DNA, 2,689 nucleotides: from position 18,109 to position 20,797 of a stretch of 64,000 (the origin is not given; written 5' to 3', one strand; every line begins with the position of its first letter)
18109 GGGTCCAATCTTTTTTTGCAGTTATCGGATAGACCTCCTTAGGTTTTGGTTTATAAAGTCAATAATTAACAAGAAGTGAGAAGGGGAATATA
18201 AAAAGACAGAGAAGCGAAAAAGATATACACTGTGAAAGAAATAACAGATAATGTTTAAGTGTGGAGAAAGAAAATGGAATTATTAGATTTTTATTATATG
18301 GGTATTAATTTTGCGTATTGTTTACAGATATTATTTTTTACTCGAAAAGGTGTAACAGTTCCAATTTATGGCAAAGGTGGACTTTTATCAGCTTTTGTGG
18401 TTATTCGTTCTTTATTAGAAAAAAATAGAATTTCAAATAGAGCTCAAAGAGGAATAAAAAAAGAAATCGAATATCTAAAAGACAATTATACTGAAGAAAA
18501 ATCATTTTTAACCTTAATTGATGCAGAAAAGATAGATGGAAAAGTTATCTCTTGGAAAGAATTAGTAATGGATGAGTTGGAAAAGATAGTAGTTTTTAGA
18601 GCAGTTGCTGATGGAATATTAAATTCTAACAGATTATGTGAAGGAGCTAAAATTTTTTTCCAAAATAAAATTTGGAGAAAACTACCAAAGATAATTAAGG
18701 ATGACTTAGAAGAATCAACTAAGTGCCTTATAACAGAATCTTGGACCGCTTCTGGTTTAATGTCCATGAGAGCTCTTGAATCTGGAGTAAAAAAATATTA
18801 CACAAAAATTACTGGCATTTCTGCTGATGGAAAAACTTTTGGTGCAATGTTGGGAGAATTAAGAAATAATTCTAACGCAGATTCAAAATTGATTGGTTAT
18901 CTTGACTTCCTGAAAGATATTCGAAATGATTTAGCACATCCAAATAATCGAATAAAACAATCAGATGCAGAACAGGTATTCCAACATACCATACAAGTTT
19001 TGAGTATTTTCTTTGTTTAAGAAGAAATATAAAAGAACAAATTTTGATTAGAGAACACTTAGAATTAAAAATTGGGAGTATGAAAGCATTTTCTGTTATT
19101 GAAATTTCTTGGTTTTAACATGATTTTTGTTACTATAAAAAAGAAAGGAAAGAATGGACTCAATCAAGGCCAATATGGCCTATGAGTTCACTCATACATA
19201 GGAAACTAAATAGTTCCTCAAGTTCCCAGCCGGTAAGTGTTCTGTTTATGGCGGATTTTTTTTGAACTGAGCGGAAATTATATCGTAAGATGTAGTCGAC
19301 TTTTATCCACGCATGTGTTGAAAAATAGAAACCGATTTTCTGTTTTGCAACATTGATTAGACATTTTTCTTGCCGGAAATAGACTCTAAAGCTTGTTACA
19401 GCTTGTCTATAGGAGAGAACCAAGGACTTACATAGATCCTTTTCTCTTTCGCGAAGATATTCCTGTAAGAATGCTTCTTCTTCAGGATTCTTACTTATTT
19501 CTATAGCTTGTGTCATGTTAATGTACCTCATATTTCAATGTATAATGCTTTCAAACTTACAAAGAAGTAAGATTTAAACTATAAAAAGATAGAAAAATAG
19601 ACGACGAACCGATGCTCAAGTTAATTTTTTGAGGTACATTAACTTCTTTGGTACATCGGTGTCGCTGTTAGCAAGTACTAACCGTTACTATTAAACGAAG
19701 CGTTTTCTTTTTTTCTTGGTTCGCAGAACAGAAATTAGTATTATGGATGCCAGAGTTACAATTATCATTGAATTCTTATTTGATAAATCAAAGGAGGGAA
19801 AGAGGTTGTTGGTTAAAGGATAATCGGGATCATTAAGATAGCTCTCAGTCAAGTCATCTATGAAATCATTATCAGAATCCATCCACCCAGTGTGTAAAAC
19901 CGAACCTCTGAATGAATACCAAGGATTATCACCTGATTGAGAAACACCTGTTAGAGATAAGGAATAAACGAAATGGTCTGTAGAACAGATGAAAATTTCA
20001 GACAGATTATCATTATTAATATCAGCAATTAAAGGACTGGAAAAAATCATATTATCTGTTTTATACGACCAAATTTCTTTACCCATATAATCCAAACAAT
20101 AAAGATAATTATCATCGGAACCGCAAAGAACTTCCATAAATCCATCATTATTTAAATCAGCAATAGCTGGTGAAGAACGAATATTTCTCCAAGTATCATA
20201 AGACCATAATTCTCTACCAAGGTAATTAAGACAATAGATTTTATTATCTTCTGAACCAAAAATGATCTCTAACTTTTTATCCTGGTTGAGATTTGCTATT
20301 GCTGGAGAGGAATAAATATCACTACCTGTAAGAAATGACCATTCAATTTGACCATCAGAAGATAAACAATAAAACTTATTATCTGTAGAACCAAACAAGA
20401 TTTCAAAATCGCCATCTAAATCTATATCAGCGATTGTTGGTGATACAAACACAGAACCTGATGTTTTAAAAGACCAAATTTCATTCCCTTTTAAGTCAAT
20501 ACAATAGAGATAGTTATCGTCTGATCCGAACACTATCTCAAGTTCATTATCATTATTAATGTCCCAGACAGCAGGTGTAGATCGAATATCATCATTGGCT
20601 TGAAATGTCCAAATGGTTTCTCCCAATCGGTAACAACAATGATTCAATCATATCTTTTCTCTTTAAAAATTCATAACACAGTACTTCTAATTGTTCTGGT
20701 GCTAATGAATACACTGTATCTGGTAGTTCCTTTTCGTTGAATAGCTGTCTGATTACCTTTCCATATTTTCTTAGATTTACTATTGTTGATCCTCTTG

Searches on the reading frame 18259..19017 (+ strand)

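Call 5: search_protein_families(library=pfam, proteins=[window:18259-19017:+], max_evalue=1)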
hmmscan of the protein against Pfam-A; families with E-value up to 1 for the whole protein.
window:18259-19017:+ (253 aa): 5 families
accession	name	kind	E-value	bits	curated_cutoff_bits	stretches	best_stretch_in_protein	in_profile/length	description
PF13643.11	DUF4145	-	1.3e-07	32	23.1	1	152-243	2-86/88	Domain of unknown function (DUF4145)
PF05168.19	HEPN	-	2.6e-05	24.8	22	1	147-249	9-112/117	HEPN domain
PF18734.6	HEPN_AbiU2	-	0.029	14.3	26.8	1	190-240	97-145/193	AbiU2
PF23074.1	PH_FT_N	-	0.085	13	24.4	1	32-113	24-98/125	PH domain found in tandem in fungal proteins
PF18731.6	HEPN_Swt1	-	0.12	13.1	27.5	1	216-243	80-106/115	Swt1-like HEPN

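Call 82: search_protein_families(library=padloc, proteins=[window:18259-19017:+], max_evalue=0.1)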
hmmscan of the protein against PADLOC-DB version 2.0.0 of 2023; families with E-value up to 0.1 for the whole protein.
window:18259-19017:+ (253 aa): 2 families
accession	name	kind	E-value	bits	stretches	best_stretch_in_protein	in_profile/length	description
PDLC01828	CARF2--CARF_HEPN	-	0.00034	18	1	119-246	265-382/394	-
PDLC01687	Csx1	-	0.0015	16.6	1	203-242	100-139/152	Csx1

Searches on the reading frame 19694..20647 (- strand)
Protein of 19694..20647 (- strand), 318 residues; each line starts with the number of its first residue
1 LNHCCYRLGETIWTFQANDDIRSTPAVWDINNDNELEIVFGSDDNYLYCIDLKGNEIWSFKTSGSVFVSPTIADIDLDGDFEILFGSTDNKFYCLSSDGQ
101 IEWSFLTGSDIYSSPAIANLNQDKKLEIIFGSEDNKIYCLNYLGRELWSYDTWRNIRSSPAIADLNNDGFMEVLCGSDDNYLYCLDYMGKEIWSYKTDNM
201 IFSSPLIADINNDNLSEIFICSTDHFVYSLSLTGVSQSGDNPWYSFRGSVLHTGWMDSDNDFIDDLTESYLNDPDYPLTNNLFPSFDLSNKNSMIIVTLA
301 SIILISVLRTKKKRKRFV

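Call 56: search_protein_families(library=pfam, proteins=[window:19694-20647:-], max_evalue=0.01)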
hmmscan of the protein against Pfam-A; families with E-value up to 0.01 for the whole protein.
window:19694-20647:- (318 aa): 7 families
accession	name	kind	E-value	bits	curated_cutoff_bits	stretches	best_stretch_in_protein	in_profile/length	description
PF13570.13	Beta-prop_ACSF4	-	2.5e-54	185.4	133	2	6-232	78-289/329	Beta-alanine-activating enzyme, beta-propeller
PF25292.1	Beta-prop_CGLA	-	3.1e-26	93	26.8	4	163-200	37-74/316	Lambda-carrageenase beta-propeller domain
PF13517.12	FG-GAP_3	-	4.5e-18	66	26.9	4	164-219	1-60/61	FG-GAP-like repeat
PF01839.29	FG-GAP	-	9.7e-10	38.6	22.1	1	158-178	3-23/37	FG-GAP repeat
PF13360.13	PQQ_2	-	2.8e-09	37.4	27.6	1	9-152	13-146/233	Outer membrane protein assembly factor BamB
PF14783.12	BBS2_Mid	-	1.7e-08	34.9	27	0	71-98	3-30/108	Ciliary BBSome complex subunit 2, middle region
PF15907.11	Itfg2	-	0.00022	21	27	0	206-238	79-111/330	Integrin-alpha FG-GAP repeat-containing protein 2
